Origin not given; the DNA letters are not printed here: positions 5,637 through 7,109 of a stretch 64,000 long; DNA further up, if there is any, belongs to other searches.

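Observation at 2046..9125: igr/ChsE-ChsH-Ltp2-like parts list for sterol or branched side-chain cleavage, including a Cys-less thiolase-fold protein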

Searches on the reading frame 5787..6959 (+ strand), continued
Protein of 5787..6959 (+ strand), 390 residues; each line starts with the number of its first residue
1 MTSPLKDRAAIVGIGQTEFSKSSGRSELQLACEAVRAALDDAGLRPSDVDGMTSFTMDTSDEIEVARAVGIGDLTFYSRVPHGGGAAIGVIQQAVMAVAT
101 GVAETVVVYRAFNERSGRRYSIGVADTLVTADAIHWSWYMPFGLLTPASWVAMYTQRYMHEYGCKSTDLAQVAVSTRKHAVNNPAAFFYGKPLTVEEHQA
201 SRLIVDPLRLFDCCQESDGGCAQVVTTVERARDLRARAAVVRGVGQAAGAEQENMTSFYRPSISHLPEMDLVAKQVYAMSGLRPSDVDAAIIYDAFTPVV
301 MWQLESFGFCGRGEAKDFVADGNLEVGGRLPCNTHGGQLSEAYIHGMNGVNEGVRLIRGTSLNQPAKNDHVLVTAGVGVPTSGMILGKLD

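Call 39: find_encoding_contigs(protein=P0079, flank=10000, max_places=1)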
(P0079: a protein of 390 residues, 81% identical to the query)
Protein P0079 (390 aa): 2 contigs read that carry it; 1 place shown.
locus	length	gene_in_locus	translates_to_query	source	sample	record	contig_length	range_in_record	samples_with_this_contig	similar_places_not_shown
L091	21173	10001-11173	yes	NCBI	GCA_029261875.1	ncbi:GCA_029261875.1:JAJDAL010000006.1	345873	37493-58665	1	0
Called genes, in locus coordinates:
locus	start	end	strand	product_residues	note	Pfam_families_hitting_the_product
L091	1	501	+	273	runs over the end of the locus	PF04909:Amidohydro_2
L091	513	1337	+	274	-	PF00106:adh_short, PF13561:adh_short_C2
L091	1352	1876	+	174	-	PF12680:SnoaL_2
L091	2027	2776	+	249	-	PF00106:adh_short, PF08659:KR (weak), PF13561:adh_short_C2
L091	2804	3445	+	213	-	PF00440:TetR_N, PF19352:TetR_C_38, PF21313:EthR_C (weak)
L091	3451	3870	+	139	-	PF12172:zf-ChsH2, PF01796:OB_ChsH2_C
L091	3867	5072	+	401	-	PF22691:Thiolase_C_1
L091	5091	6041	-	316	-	-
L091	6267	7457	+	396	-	PF02771:Acyl-CoA_dh_N, PF02770:Acyl-CoA_dh_M, PF00441:Acyl-CoA_dh_1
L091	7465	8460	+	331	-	PF13452:FAS1_DH_region, PF12172:zf-ChsH2, PF01796:OB_ChsH2_C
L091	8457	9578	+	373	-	PF02771:Acyl-CoA_dh_N, PF02770:Acyl-CoA_dh_M, PF00441:Acyl-CoA_dh_1, PF08028:Acyl-CoA_dh_2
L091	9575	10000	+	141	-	PF01575:MaoC_dehydratas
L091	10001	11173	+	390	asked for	PF00108:Thiolase_N (weak), PF22691:Thiolase_C_1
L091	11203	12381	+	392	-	PF00108:Thiolase_N, PF02803:Thiolase_C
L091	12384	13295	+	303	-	PF00106:adh_short, PF08659:KR, PF13561:adh_short_C2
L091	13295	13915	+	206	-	PF03061:4HBT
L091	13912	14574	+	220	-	PF00440:TetR_N, PF17925:TetR_C_20 (weak)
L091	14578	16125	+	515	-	PF00501:AMP-binding, PF13193:AMP-binding_C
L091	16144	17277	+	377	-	PF02771:Acyl-CoA_dh_N, PF02770:Acyl-CoA_dh_M (weak), PF00441:Acyl-CoA_dh_1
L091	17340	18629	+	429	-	-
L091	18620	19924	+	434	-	-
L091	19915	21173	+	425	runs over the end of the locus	-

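Call 40: find_encoding_contigs(protein=P0054, flank=10000, max_places=1)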
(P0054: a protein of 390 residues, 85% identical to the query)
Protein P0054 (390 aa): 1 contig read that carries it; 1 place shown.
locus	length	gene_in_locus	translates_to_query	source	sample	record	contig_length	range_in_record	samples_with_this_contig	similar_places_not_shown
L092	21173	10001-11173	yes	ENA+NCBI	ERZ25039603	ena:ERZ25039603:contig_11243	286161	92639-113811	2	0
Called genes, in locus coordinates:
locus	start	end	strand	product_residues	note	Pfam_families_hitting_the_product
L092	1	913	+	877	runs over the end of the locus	PF01564:Spermine_synth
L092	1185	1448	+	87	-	-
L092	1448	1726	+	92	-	PF07589:PEP_exosort_dom (faint)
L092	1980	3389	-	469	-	PF08450:SGL (faint), PF10282:Lactonase (weak), PF00400:WD40 (faint), PF10282:Lactonase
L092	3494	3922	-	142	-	-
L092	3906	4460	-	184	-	-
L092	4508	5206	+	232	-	-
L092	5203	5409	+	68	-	-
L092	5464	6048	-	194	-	-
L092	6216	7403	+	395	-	PF02771:Acyl-CoA_dh_N, PF02770:Acyl-CoA_dh_M, PF00441:Acyl-CoA_dh_1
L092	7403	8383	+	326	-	PF13452:FAS1_DH_region, PF12172:zf-ChsH2, PF01796:OB_ChsH2_C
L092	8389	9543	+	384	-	PF02771:Acyl-CoA_dh_N, PF02770:Acyl-CoA_dh_M (weak), PF00441:Acyl-CoA_dh_1, PF08028:Acyl-CoA_dh_2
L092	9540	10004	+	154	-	PF01575:MaoC_dehydratas (weak)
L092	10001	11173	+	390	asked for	PF22691:Thiolase_C_1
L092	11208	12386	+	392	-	PF00108:Thiolase_N, PF02803:Thiolase_C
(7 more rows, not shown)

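Call 41: search_protein_families(library=ncbifam, proteins=[L090:1232-2791:-, L090:2867-4921:-, L090:13369-14793:+, L091:3867-5072:+, L091:14578-16125:+, L091:16144-17277:+, L091:17340-18629:+, L091:18620-19924:+, L091:513-1337:+, L091:2027-2776:+], max_evalue=1e-10)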
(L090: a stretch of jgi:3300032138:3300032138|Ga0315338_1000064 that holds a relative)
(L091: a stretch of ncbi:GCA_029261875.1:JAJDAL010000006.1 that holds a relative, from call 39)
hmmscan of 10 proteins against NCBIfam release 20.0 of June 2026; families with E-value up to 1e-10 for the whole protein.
L090:1232-2791:- (519 aa): 23 families
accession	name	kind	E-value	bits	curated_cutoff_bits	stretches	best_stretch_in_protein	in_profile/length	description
NF005510.0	PRK07121.1-3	subfamily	1.5e-172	574.8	481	1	8-481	11-489/492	FAD-binding protein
NF005508.0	PRK07121.1-1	equivalog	1.1e-127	426.6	537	1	8-482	9-494/497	FAD-binding protein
NF005512.0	PRK07121.1-5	subfamily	9.4e-127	423.5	812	1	8-480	10-488/489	FAD-binding protein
NF005511.0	PRK07121.1-4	equivalog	7.1e-124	414.2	466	2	7-211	8-211/553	FAD-binding protein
NF005513.0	PRK07121.1-6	equivalog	1.7e-82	277.7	608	2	19-211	6-199/533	FAD-binding protein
NF005509.0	PRK07121.1-2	subfamily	1.3e-70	238.6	630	1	15-480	38-523/527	FAD-binding protein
NF009478.0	PRK12844.1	equivalog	1.6e-51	175.3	789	2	168-481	204-551/559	3-ketosteroid-delta-1-dehydrogenase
TIGR01813.1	flavo_cyto_c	subfamily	3.5e-51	174.3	285.45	1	21-475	1-443/444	flavocytochrome c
NF009473.0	PRK12835.1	subfamily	7.8e-47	160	837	3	13-113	5-104/585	FAD-binding protein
NF006130.0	PRK08274.1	equivalog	3.6e-41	141.5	369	1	18-481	4-461/467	FAD-dependent tricarballylate dehydrogenase TcuA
NF053717.1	VnlPnlRedVprA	equivalog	1.9e-40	139.1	600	1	348-479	352-479/481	vinyl phenol reductase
NF004789.0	PRK06134.1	subfamily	2e-40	138.9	747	2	12-108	5-100/581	FAD-dependent oxidoreductase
NF005882.1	PRK07843.1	equivalog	8.1e-39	133.4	788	2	171-476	199-545/547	3-oxosteroid 1-dehydrogenase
NF005064.0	PRK06481.1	equivalog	9.8e-39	133.4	542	1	162-480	178-501/506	flavocytochrome c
NF009477.0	PRK12843.1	equivalog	3.2e-34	118.3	758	1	9-108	6-104/578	FAD-dependent oxidoreductase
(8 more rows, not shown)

L090:2867-4921:- (684 aa): 10 families
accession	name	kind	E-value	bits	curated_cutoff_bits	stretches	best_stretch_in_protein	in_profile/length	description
TIGR03997.1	mycofact_OYE_2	equivalog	2.8e-129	432.4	793.15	1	7-496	2-494/645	mycofactocin system FadH/OYE family oxidoreductase 2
NF041087.1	bile_acid_BaiCD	equivalog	4.1e-118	395.2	825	2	7-496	4-495/642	bile acid Fe-S flavoenzyme BaiCD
NF045599.1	bili_reduct_long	exception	6.9e-112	374.8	750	2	7-495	1-495/641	bilirubin reductase, long form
TIGR03996.1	mycofact_OYE_1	hypoth_equivalog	3.7e-58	197.5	627.9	1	10-476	5-469/633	mycofactocin system FadH/OYE family oxidoreductase 1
NF010047.0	PRK13523.1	equivalog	1.4e-56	192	431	1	6-343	4-328/339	NADPH dehydrogenase NamA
NF006101.0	PRK08255.1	equivalog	4.1e-56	190.5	1078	1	7-330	399-725/768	bifunctional salicylyl-CoA 5-hydroxylase/oxidoreductase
NF045592.1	bili_reduct_N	equivalog_domain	2.2e-54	185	425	1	7-364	2-361/363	bilirubin reductase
NF007899.0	PRK10605.1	subfamily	9.8e-31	107.3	403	1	5-336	4-338/365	N-ethylmaleimide reductase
NF009410.0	PRK12771.1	subfamily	3.1e-14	52.5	516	1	366-492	121-251/566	NAD(P)-binding protein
NF003437.0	PRK04965.1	equivalog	2.9e-11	43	392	0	548-651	143-247/378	NADH:flavorubredoxin reductase NorW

L090:13369-14793:+ (474 aa): 6 families
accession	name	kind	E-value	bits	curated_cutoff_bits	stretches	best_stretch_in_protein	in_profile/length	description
NF010322.0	PRK13759.1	equivalog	3.9e-43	147.7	481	2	157-445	176-457/486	arylsulfatase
TIGR03417.1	chol_sulfatase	equivalog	1e-34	120.3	433.45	1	172-442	177-437/500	choline-sulfatase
NF045661.1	HdlasePehA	equivalog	3.2e-29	101.9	900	2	170-433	193-473/506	phosphoric/sulfuric ester hydrolase PehA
NF052527.1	Mn_arylsulf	exception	1.4e-24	86.9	850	1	146-335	164-360/479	manganese-dependent arylsulfatase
NF038075.1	fam_STM4013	hypoth_equivalog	7.5e-19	68.2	250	1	32-292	9-247/261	STM4013/SEN3800 family hydrolase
NF038282.1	LapC_YejM_PbgA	exception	5.9e-12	44.7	825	0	232-330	404-496/584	LPS biosynthesis-modulating metalloenzyme YejM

L091:3867-5072:+ (401 aa): 17 families
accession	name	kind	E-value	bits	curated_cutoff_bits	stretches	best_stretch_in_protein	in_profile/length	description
NF005892.0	PRK07855.1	subfamily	2.3e-80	270.4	469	1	5-397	4-387/390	lipid-transfer protein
NF004811.0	PRK06158.1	subfamily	3.2e-75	253.5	421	1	7-392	8-370/384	acetyl-CoA acetyltransferase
NF006010.0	PRK08142.1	subfamily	7e-53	179.8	462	1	9-393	7-375/388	thiolase domain-containing protein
NF004720.0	PRK06064.1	subfamily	4.5e-50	170.5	420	1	152-390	135-375/389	thiolase domain-containing protein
NF053570.1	AcCoTHIOL_METTL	equivalog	1.3e-43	149.3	600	1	165-390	145-371/385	acetyl-CoA acetyltransferase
NF009228.0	PRK12578.1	subfamily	3.3e-42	144.5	485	1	6-379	2-364/387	thiolase domain-containing protein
NF004810.0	PRK06157.1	equivalog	1.8e-36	126.2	403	1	4-391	4-385/400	acetyl-CoA acetyltransferase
NF006180.0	PRK08313.1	subfamily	5.5e-32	111.1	514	1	160-390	139-373/389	thiolase domain-containing protein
NF004721.0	PRK06065.1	equivalog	4.8e-31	108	455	1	164-389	151-380/393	thiolase domain-containing protein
NF006102.0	PRK08256.1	subfamily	4.9e-31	108.2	436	1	161-379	147-371/394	lipid-transfer protein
NF053628.1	BnzsclthlBbsBGT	equivalog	8e-31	107.2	750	1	166-394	144-374/389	benzoylsuccinyl-CoA thiolase subunit BbsB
NF004715.0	PRK06059.1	equivalog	1.4e-30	106.6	424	1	9-389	6-387/399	lipid-transfer protein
NF005704.0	PRK07516.1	subfamily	3.1e-27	95.5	412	1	162-389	144-375/389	thiolase domain-containing protein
NF004982.0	PRK06365.1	equivalog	1.1e-26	93.9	695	1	151-260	148-256/430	thiolase domain-containing protein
NF004722.0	PRK06066.1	equivalog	7.3e-24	84.5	516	1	166-386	147-368/385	thiolase domain-containing protein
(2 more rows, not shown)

L091:14578-16125:+ (515 aa): 89 families (the best 25 are shown)
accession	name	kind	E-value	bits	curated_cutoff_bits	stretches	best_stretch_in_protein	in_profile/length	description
NF038341.1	ligase_FadD4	exception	2.1e-156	521.2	850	1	17-507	13-504/506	fatty-acid--CoA ligase FadD4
NF009071.0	PRK12406.1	subfamily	9.8e-148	492.7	701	1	27-515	14-510/510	acyl-CoA synthetase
NF009929.0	PRK13390.1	equivalog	4e-123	411.4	951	1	9-504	7-501/501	acyl-CoA synthetase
NF004837.0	PRK06187.1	subfamily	8.4e-109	364.2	476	1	9-513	18-528/531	long-chain-fatty-acid--CoA ligase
NF006182.0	PRK08316.1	subfamily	6.1e-91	305.5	663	1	10-509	22-519/523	fatty acyl-CoA synthetase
NF038344.1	bile_CoA_BaiB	exception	1.2e-75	254.8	650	1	24-503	45-497/504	bile acid--CoA ligase BaiB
NF004797.0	PRK06145.1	equivalog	4.2e-75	253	850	1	9-507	12-495/499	acyl-CoA synthetase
NF005859.1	PRK07788.1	exception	2.3e-74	250.9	875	1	10-505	69-556/560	long-chain-fatty-acid--CoA ligase FadD2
NF005702.0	PRK07514.1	subfamily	2.2e-73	247.3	558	1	12-507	16-500/506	malonyl-CoA synthase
NF002966.0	PRK03640.1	equivalog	6.9e-72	242.6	556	1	9-505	12-478/483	o-succinylbenzoate--CoA ligase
NF005676.0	PRK07470.1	equivalog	1.1e-71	242.1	774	1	9-505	30-527/544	acyl-CoA synthetase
NF052269.1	Staph_lig_FadD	equivalog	1.2e-69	235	650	1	10-504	11-490/499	long-chain-fatty-acid--CoA ligase FadD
NF009921.1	PRK13382.1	exception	1.5e-69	235.2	850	1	2-503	39-528/529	acyl-CoA ligase FadD12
NF005307.0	PRK06839.1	equivalog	4.8e-65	220.1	748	1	9-504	12-490/496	o-succinylbenzoate--CoA ligase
NF006181.0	PRK08314.1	subfamily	8.5e-64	215.8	705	1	155-507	206-554/563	long-chain-fatty-acid--CoA ligase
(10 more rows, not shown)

L091:16144-17277:+ (377 aa): 16 families
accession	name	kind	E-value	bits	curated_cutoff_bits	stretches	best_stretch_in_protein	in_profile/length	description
NF050027.1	acylCoADhIpdE2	equivalog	7.4e-62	209.6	450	2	195-374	146-309/311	acyl-CoA dehydrogenase IpdE2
TIGR03203.1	pimD_small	equivalog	4.1e-48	164.4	652.7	1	3-373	2-374/378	pimeloyl-CoA dehydrogenase small subunit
NF042972.1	AcrlCoAredClosAcrC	equivalog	1.3e-42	145.8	640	1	1-369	1-370/378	acryloyl-CoA reductase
NF045552.1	GlutCoADH_Des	equivalog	1.6e-40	139.5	470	1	1-365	1-369/387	glutaryl-CoA dehydrogenase Acd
NF045652.1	ProlPCPDhRedW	equivalog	2.6e-40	138.4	650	1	7-376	2-374/376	L-prolyl-[peptidyl-carrier protein] dehydrogenase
NF053553.1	prodigi_MBC_PigA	equivalog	4.7e-37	128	500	1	1-344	1-348/381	prodigiosin MBC biosynthesis dehydrogenase PigA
NF008997.0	PRK12341.1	equivalog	3.4e-36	125.1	537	1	1-359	1-360/382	acyl-CoA dehydrogenase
NF058590.1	AcCoDHFadEBacil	equivalog_domain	5.2e-35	121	600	2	5-175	21-192/586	acyl-CoA dehydrogenase FadE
NF002885.1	PRK03354.1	equivalog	9.9e-30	103.8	540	1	1-357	1-355/378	crotonobetainyl-CoA dehydrogenase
NF042439.1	SulpropCoADesulf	equivalog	3e-29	101.9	600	1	49-363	34-358/379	3-sulfinopropanoyl-CoA desulfinase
TIGR03207.1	cyc_hxne_CoA_dh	equivalog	6.4e-23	81.1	575.35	1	6-305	2-303/372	cyclohexanecarboxyl-CoA dehydrogenase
NF043006.1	CyhCrbnylCoADH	equivalog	1.9e-21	76.5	650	1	7-374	6-374/380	cyclohexane-1-carbonyl-CoA dehydrogenase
NF052270.1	Staph_DH_FadE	equivalog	1.6e-16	60.1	600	1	92-355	110-373/400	acyl-CoA dehydrogenase FadE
NF007000.1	PRK09463.1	subfamily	4.9e-16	58.2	600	0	242-341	300-398/726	acyl-CoA dehydrogenase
TIGR03204.1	pimC_large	equivalog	2.5e-15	56.3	623.85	1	3-225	2-227/395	pimeloyl-CoA dehydrogenase large subunit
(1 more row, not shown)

L091:17340-18629:+ (429 aa): 0 families

L091:18620-19924:+ (434 aa): 0 families

L091:513-1337:+ (274 aa): 179 families (the best 25 are shown)
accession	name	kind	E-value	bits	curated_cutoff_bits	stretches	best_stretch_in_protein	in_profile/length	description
NF005672.0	PRK07454.1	equivalog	1.2e-34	119.6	234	1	60-252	42-224/241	SDR family oxidoreductase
NF005806.0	PRK07666.1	equivalog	2.8e-34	118.4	286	1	60-228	43-201/239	3-ketoacyl-ACP reductase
NF004823.0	PRK06179.1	subfamily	7e-34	117.5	310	1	78-264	51-228/271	oxidoreductase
NF005559.1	PRK07231.1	subfamily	3.6e-33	115.1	215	1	3-226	5-196/249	glucose 1-dehydrogenase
NF004826.0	PRK06182.1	subfamily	2e-32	112.6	305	1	77-223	51-187/274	oxidoreductase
TIGR03971.1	SDR_subfam_1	subfamily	5.7e-32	111.1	300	1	3-232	4-214/271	mycofactocin-coupled SDR family oxidoreductase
NF009384.0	PRK12743.1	equivalog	4.6e-31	108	264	1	62-251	45-231/258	SDR family oxidoreductase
NF004824.0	PRK06180.1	subfamily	8.5e-30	103.9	298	1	68-219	44-186/279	oxidoreductase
NF005878.0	PRK07825.1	subfamily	8.8e-30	104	287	1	72-262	54-230/278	short chain dehydrogenase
NF009466.0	PRK12826.1-2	subfamily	3.4e-29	102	222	1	3-234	4-205/248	3-oxoacyl-ACP reductase FabG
NF004825.0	PRK06181.1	equivalog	3.4e-28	98.7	215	1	60-229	42-200/268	SDR family oxidoreductase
NF052558.1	MBtsdlDhBudC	equivalog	1.7e-27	96.6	270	1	73-259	50-232/250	meso-2,3-butanediol dehydrogenase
NF005539.0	PRK07201.1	equivalog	2.3e-27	96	549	1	3-235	371-573/657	SDR family oxidoreductase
NF005372.1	PRK06914.1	subfamily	4.4e-27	95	320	1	2-222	2-191/279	SDR family oxidoreductase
NF006114.0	PRK08263.1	subfamily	6.5e-27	94.5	290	1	72-223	48-190/280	short chain dehydrogenase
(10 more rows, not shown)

L091:2027-2776:+ (249 aa): 213 families (the best 25 are shown)
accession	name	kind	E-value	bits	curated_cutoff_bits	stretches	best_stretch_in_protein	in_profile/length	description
NF005853.0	PRK07774.1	equivalog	3.2e-117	390.4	303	1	2-248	3-249/250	SDR family oxidoreductase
NF005559.1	PRK07231.1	subfamily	2.3e-69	233.6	215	1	2-246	1-248/249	glucose 1-dehydrogenase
NF004198.0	PRK05653.1-3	equivalog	4.4e-60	203.2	296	1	3-247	5-248/248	3-oxoacyl-ACP reductase FabG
NF004818.0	PRK06172.1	equivalog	4.5e-59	199.8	336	1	1-246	3-251/253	SDR family oxidoreductase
TIGR01830.1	3oxo_ACP_reduc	equivalog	1e-53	182.5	297.75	1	8-244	1-237/239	3-oxoacyl-[acyl-carrier-protein] reductase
NF004791.0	PRK06138.1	equivalog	1.6e-52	178.3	312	1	1-246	1-250/252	SDR family oxidoreductase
NF005472.0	PRK07067.1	equivalog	2e-52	178.3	338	1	1-247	2-256/257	L-iditol 2-dehydrogenase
TIGR03206.1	benzo_BadH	equivalog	2.3e-52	177.8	431.2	1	4-247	2-250/250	2-hydroxycyclohexanecarboxyl-CoA dehydrogenase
NF004773.0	PRK06113.1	equivalog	6.8e-52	176.5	367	1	1-246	7-251/255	7-alpha-hydroxysteroid dehydrogenase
NF005681.0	PRK07478.1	subfamily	6.1e-51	173.2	267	1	2-245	3-249/254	SDR family oxidoreductase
NF009466.0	PRK12826.1-2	subfamily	5.1e-50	170.2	222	1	4-247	2-246/248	3-oxoacyl-ACP reductase FabG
NF052558.1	MBtsdlDhBudC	equivalog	7.1e-50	169.9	270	1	3-245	1-241/250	meso-2,3-butanediol dehydrogenase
NF004197.0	PRK05653.1-1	equivalog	2.1e-49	168.4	332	1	3-247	5-248/249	3-oxoacyl-ACP reductase FabG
NF047923.1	pyridox_DH_SDR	equivalog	2.9e-49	167.8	325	1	4-246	2-241/243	pyridoxal 4-dehydrogenase, SDR-type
NF053807.1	RhamDHLra1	equivalog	4.9e-49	167.3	400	1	4-245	3-247/252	L-rhamnose 1-dehydrogenase Lra1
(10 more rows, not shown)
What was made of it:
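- Tried and rejected: It passes a related 'FAD-binding protein' model but is far below the KstD equivalogs (call 41).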
